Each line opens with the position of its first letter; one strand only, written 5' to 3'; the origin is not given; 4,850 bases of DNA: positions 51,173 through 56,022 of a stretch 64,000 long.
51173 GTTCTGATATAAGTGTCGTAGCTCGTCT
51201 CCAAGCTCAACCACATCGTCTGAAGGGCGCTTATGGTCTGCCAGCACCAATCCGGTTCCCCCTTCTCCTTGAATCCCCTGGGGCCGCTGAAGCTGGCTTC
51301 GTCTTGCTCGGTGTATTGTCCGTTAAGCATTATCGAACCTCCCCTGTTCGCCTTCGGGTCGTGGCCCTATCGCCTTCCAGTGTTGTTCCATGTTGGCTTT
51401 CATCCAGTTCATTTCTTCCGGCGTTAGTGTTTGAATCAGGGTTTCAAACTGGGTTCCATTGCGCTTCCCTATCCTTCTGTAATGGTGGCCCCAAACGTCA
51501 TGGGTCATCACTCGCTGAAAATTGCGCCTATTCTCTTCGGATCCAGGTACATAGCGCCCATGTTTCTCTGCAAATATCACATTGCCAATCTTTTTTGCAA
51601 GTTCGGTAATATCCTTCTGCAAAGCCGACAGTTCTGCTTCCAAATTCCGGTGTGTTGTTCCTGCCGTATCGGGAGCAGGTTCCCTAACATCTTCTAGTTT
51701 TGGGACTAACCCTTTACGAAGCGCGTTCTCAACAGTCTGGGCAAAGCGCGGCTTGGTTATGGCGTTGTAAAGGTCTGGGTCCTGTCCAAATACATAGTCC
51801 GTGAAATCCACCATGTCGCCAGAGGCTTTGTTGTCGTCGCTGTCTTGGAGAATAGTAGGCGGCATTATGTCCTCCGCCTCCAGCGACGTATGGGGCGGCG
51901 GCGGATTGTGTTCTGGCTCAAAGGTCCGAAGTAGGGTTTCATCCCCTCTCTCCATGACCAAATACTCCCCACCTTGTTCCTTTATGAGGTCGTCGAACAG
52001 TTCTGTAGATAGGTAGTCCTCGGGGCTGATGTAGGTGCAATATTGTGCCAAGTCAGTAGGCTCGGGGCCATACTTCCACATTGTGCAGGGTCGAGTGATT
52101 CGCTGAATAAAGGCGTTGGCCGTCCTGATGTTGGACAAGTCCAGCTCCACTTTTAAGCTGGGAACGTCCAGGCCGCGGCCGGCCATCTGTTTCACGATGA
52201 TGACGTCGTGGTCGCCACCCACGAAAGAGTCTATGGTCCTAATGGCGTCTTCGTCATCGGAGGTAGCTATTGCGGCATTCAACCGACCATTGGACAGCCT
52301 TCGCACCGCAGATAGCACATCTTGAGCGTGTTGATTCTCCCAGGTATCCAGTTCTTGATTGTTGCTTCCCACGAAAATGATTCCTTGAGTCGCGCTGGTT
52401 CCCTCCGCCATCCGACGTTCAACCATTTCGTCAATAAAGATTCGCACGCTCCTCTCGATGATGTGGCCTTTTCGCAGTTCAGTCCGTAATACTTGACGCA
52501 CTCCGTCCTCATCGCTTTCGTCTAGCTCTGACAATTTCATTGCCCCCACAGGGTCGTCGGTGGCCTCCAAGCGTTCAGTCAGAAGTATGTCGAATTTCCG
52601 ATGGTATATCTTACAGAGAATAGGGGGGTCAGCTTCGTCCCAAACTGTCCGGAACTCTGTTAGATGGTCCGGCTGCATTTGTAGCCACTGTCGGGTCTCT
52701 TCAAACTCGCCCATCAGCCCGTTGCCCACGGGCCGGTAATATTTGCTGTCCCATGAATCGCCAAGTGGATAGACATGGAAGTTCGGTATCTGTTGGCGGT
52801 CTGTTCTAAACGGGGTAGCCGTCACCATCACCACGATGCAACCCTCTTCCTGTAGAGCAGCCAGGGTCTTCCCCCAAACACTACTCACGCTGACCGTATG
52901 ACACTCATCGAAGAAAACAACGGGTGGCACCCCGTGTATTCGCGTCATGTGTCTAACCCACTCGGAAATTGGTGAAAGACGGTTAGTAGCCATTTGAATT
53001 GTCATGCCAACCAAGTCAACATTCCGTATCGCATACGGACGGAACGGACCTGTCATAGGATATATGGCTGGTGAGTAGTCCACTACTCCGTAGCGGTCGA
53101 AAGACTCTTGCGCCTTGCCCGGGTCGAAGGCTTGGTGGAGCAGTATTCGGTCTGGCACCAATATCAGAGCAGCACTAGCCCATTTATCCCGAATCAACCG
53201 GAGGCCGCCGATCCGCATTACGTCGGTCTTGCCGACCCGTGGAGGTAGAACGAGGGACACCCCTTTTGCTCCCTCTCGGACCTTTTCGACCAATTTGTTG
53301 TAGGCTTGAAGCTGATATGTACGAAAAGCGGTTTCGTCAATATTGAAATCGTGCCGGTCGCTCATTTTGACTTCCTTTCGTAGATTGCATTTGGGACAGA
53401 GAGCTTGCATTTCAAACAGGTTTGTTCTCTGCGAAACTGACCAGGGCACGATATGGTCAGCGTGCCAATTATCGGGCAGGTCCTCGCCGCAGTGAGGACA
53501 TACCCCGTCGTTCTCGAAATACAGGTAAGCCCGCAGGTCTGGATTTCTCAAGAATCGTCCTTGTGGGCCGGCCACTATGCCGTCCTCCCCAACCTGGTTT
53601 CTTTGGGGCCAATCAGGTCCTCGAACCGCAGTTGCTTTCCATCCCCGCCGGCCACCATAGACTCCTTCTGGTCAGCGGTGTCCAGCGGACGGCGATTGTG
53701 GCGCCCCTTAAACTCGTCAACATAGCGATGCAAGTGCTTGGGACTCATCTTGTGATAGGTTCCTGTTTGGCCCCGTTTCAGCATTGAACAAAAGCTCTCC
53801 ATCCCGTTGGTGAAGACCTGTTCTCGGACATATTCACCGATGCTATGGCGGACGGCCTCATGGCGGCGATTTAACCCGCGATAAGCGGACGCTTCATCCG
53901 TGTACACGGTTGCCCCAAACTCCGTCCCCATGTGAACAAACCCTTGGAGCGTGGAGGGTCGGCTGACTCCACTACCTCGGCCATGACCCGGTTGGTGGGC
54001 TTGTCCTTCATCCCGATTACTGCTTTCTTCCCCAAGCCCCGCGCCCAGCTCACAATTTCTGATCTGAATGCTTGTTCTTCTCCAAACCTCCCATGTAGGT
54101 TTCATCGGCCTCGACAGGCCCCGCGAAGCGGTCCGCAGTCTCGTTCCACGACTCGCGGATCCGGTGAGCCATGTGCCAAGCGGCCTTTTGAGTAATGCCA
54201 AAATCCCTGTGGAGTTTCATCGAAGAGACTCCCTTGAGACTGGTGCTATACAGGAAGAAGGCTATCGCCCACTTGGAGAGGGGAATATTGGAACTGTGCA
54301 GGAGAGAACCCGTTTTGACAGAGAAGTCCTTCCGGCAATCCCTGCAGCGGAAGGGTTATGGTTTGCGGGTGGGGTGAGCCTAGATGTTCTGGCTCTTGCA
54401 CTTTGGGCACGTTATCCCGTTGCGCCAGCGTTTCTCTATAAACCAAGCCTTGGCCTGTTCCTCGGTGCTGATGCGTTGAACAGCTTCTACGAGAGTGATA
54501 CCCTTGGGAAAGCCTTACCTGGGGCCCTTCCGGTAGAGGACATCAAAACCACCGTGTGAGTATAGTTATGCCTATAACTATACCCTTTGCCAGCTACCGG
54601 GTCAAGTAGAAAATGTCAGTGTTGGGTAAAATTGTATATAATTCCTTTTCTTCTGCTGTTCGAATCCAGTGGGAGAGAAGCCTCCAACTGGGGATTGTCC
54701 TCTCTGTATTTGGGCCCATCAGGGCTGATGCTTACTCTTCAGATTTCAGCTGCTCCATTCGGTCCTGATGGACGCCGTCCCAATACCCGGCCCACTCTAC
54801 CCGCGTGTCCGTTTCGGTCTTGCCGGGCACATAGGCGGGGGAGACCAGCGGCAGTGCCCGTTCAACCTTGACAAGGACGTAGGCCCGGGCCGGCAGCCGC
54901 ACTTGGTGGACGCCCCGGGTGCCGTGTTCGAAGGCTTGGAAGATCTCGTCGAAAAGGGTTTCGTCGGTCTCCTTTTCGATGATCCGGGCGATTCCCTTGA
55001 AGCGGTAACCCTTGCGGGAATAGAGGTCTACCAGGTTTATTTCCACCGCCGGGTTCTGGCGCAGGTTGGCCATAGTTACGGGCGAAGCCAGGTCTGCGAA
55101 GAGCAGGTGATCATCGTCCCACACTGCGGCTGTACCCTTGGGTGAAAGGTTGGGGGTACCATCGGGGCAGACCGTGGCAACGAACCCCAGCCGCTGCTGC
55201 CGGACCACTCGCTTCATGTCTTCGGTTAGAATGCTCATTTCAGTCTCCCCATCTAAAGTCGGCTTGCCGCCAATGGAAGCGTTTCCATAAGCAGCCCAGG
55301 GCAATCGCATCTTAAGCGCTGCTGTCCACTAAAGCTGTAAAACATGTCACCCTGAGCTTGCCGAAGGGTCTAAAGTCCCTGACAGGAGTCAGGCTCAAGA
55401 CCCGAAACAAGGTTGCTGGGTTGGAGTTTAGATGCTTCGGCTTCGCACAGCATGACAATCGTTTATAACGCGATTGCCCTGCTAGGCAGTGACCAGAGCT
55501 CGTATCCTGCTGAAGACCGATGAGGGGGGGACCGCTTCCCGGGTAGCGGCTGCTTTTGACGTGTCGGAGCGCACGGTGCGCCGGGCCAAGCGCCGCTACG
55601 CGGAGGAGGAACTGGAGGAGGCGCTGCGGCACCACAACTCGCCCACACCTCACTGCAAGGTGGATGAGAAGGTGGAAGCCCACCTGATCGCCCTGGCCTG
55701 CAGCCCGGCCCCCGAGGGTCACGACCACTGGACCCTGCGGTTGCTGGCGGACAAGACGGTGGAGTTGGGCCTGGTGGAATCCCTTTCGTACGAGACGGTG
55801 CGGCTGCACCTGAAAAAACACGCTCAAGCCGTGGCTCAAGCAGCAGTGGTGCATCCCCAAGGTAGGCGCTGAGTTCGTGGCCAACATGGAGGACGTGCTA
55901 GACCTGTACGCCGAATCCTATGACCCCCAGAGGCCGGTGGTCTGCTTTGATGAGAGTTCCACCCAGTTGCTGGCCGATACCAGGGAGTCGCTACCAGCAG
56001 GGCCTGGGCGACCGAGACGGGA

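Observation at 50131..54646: IS1595-type transposon with a dead transposase but four intact, translationally coupled passenger genes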

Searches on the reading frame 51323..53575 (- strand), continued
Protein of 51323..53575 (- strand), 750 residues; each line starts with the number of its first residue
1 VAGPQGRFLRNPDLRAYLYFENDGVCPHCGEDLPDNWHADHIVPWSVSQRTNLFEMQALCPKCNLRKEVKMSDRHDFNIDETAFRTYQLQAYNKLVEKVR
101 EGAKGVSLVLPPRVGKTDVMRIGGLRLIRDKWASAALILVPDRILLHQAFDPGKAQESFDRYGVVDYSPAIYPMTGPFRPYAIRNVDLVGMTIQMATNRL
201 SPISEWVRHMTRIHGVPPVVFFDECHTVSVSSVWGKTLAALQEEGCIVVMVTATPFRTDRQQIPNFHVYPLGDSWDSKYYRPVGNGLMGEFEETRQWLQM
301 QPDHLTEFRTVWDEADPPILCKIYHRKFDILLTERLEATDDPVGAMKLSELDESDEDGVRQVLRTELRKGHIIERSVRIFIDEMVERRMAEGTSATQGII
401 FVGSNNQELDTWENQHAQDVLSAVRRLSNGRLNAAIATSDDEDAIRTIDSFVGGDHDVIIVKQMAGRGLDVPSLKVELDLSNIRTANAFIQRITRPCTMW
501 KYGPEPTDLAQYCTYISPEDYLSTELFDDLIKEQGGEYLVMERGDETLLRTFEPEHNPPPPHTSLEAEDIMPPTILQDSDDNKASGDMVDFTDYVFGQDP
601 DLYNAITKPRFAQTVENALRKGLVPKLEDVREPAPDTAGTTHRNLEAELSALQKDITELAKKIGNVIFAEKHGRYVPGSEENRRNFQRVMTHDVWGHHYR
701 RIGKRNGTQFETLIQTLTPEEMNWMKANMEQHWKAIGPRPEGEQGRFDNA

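Call 102: search_protein_families(library=ncbifam, proteins=[L098:8782-9714:+, L004:10674-11801:+], max_evalue=0.01)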
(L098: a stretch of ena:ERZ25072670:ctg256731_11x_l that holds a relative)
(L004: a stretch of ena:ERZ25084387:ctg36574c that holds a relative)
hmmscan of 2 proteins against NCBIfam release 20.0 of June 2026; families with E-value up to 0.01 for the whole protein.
L098:8782-9714:+ (310 aa): 9 families
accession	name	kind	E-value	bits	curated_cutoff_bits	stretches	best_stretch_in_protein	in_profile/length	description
NF033587.1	transpos_IS6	equivalog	7.8e-38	130.2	125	1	51-253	3-202/202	IS6 family transposase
NF033558.1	transpos_IS1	equivalog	1e-18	68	100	1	14-211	1-183/199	IS1 family transposase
NF033577.2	transpos_IS481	equivalog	5.4e-14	52.4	224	1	113-266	126-283/284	IS481 family transposase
NF033516.0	transpos_IS3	equivalog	5.9e-13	48.8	160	1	112-266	212-368/369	IS3 family transposase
NF050000.1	IS1_IS1595_Zn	domain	1.2e-09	38.5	28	1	14-45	1-33/34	IS1/IS1595 family N-terminal zinc-binding domain-containing protein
NF048018.1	IS256_N_4Cys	domain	1.3e-08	35.3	27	1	13-43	1-31/31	transposase-like zinc-binding domain-containing protein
NF033517.1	transpos_IS66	equivalog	3.9e-06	26.2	180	1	32-160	62-196/387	IS66 family transposase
NF048019.1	IS256_Zn_var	equivalog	0.00017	21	150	1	16-45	2-31/304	IS256 family transposase, variant Zn-binding type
NF047912.1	ECs_2282_CxxC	subfamily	0.0005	19.9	37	1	11-46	2-40/60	ECs_2282 family putative zinc-binding protein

L004:10674-11801:+ (375 aa): 7 families
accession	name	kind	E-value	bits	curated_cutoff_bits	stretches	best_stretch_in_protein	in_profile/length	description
NF033587.1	transpos_IS6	equivalog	2.2e-36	125.5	125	1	46-248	2-202/202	IS6 family transposase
NF033558.1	transpos_IS1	equivalog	1.1e-19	71.1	100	1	10-208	1-185/199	IS1 family transposase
NF033516.0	transpos_IS3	equivalog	1.6e-16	60.5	160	1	112-259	216-366/369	IS3 family transposase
NF050000.1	IS1_IS1595_Zn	domain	2.8e-11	43.8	28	1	10-41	1-33/34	IS1/IS1595 family N-terminal zinc-binding domain-containing protein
NF033577.2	transpos_IS481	equivalog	2.8e-11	43.5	224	1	52-261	79-283/284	IS481 family transposase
NF048018.1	IS256_N_4Cys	domain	4.4e-11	43.2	27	1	9-39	1-31/31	transposase-like zinc-binding domain-containing protein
NF048019.1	IS256_Zn_var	equivalog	4.4e-06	26.2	150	1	12-106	2-84/304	IS256 family transposase, variant Zn-binding type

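Call 113: search_dna_similar(query=window:51323-53575:-, collection=phages, mode=protein, max_rows=15)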
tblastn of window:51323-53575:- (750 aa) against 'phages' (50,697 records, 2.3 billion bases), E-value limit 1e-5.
Records with a match: 1; places in all: 1; records where one place covers at least 80% of the query: 0.
Best place of each record, by identity: <60% 1.
By first word of the organism name: Saccharomonospora 1.
By host as written in the record: Saccharomonospora sp. 1.
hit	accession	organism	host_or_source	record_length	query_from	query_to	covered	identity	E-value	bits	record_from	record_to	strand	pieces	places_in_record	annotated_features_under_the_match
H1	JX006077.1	Saccharomonospora phage PIS 136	Saccharomonospora sp.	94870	11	292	38%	27.9%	6e-15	86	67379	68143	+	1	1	DEAD-like helicase superfamily protein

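Call 115: get_annotated_region(hit=H1, flank=9000)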
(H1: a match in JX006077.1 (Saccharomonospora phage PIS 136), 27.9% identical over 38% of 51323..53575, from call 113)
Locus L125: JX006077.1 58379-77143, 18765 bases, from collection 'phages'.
description: Saccharomonospora phage PIS 136, complete genome.
organism: Saccharomonospora phage PIS 136 (NCBI taxid 182851)
taxonomy: Viruses; Duplodnaviria; Heunggongvirae; Uroviricota; Caudoviricetes
host: Saccharomonospora sp.; source: soil; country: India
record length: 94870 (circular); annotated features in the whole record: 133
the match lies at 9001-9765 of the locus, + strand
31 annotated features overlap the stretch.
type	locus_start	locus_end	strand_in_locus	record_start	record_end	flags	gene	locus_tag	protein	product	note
CDS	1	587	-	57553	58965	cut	-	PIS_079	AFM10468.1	hypothetical protein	-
CDS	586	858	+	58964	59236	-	-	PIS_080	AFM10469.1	hypothetical protein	-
CDS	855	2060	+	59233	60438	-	-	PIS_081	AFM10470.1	DNA methylase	Cyt_C5_DNA_methylase [cd00315] domain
CDS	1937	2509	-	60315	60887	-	-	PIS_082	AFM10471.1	hypothetical protein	-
CDS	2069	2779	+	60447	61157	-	-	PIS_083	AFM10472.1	DNA polymerase III epsilon subunit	DNA pol III epsilon Ecoli-like [cd06131]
CDS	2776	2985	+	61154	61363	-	-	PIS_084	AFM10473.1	hypothetical protein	-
CDS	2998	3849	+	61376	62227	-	-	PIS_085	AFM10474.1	inorganic pyrophosphatase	-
CDS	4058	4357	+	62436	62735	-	-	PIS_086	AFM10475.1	hypothetical protein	-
CDS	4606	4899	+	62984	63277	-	-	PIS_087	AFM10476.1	hypothetical protein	-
CDS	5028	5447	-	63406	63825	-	-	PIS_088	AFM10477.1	ISHa1942 transposase A-like protein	Y1_Tnp [pfam01797] transposase IS200 like domain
CDS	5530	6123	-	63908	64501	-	-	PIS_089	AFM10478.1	hypothetical protein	-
CDS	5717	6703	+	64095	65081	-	-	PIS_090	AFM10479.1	transposase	OrfB_IS605[pfam01385] probable transposase domain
tRNA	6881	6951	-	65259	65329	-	-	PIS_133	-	tRNA-Cys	-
CDS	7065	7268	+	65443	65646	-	-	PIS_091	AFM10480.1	hypothetical protein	-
CDS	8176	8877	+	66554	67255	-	-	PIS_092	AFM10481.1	hypothetical protein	similar to gp52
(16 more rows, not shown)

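Call 116: search_dna_similar(query=window:51323-53575:-, collection=plasmids, mode=protein, max_rows=15)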
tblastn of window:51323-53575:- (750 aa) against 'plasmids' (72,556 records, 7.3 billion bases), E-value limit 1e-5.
Records with a match: 14; places in all: 14; records where one place covers at least 80% of the query: 0.
Best place of each record, by identity: <60% 14.
By first word of the organism name: Streptomyces 14.
By predicted mobility (MOB-suite, as given by PLSDB): non-mobilizable 8; mobilizable 6.
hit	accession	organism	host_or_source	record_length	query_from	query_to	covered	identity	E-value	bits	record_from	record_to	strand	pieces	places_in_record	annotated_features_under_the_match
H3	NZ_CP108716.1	Streptomyces sp. NBC_01001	-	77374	4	530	70%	24.5%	5e-18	97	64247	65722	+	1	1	DEAD/DEAH box helicase family protein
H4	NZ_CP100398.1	Streptomyces rimosus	pure culture,mutant of Streptomyces ...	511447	7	543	72%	23.0%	2e-14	85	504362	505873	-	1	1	HNH endonuclease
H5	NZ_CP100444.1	Streptomyces rimosus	pure culture,OTC cluster deletion ...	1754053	7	543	72%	23.0%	2e-14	85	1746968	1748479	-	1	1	record has no annotation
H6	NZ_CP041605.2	Streptomyces sp. S1D4-14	Isolated strain,Microscale soil grain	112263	4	534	71%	23.1%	8e-14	84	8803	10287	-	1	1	HNH endonuclease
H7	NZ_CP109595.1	Streptomyces albidoflavus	-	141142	4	534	71%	23.1%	3e-13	82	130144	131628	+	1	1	HNH endonuclease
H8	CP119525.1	Streptomyces avermitilis MA-4680 = NBRC 14893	cell culture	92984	4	534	71%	22.9%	1e-13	83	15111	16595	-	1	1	record has no annotation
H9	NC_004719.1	Streptomyces avermitilis MA-4680 = NBRC 14893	-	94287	4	534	71%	22.9%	1e-13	83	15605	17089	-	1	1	HNH endonuclease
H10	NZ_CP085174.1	Streptomyces longhuiensis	plant,whole organism,soil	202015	4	534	71%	22.9%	2e-13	82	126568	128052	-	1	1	HNH endonuclease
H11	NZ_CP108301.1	Streptomyces canus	-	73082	4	534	71%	22.9%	4e-13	81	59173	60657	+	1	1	HNH endonuclease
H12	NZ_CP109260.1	Streptomyces sp. NBC_01650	-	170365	15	534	69%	22.8%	2e-13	82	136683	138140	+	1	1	HNH endonuclease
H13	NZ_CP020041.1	Streptomyces sp. 3211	pure culture,soil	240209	11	264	34%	27.9%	1e-10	73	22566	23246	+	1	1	DEAD/DEAH box helicase family protein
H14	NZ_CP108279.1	Streptomyces atratus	-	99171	4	259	34%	27.3%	3e-11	75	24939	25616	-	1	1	DEAD/DEAH box helicase family protein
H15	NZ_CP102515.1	Streptomyces yangpuensis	Crocus sativus,pure culture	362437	4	264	35%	25.9%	3e-10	72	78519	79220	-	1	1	DEAD/DEAH box helicase family protein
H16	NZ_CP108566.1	Streptomyces sp. NBC_01201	-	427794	4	161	21%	30.4%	7e-10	71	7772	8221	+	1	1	DEAD/DEAH box helicase family protein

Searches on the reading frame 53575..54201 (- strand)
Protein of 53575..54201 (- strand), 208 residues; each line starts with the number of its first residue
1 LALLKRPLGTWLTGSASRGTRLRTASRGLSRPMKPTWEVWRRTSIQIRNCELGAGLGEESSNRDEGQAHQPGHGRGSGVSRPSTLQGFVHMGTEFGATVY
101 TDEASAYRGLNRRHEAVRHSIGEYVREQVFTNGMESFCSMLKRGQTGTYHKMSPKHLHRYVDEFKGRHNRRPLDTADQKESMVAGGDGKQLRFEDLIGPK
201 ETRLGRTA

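Call 4: search_protein_families(library=pfam, proteins=[window:53575-54201:-], max_evalue=0.1)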
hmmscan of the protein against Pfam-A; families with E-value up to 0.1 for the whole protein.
window:53575-54201:- (208 aa): 1 family
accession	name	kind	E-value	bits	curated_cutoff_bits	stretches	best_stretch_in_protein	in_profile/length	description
PF12762.13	DDE_Tnp_IS1595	-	1e-21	77.9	27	1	83-169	64-153/153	ISXO2-like transposase domain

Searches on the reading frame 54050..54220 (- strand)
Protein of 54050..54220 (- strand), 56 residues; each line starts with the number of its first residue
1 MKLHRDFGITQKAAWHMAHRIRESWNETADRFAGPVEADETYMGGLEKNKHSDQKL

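Call 4: search_protein_families(library=pfam, proteins=[window:54050-54220:-], max_evalue=0.1)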
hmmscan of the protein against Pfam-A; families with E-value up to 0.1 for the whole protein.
window:54050-54220:- (56 aa): 1 family
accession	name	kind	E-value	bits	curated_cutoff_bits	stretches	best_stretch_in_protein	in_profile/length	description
PF12762.13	DDE_Tnp_IS1595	-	0.0086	16.5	27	1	33-55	3-25/153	ISXO2-like transposase domain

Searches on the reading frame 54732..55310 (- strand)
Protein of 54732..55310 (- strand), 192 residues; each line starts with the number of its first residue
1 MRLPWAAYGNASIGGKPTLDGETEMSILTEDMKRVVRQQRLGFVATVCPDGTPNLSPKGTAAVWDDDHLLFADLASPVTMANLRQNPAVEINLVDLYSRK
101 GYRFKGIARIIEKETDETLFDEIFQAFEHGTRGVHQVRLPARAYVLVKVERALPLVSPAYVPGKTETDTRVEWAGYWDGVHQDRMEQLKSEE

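Call 118: search_protein_families(library=pfam, proteins=[window:54732-55310:-], max_evalue=0.001)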
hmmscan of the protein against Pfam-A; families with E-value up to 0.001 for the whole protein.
window:54732-55310:- (192 aa): 1 family
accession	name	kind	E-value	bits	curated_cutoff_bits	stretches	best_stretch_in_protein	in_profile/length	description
PF01243.27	PNPOx_N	-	1.5e-16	61.3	28.1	1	28-151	1-115/120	Pyridoxamine 5'-phosphate oxidase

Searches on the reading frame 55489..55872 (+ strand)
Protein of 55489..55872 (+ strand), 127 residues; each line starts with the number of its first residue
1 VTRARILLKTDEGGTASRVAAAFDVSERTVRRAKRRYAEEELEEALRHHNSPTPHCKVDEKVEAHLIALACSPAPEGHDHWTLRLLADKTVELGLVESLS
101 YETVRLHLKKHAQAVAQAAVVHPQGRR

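Call 118: search_protein_families(library=pfam, proteins=[window:55489-55872:+], max_evalue=0.001)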
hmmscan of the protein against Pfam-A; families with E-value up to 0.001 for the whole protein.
window:55489-55872:+ (127 aa): 4 families
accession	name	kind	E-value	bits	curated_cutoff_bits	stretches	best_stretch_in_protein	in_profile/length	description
PF13565.12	HTH_32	-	1.8e-14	54.4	33.7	1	29-105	1-70/73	Homeodomain-like domain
PF13551.12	HTH_29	-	2.2e-11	44.1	28.1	1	3-64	1-64/64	Winged helix-turn helix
PF13384.12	HTH_23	-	2e-10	40.6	24.6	1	2-43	6-47/50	Homeodomain-like domain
PF13518.12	HTH_28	-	3.1e-07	30.8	25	1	3-40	2-39/52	Helix-turn-helix domain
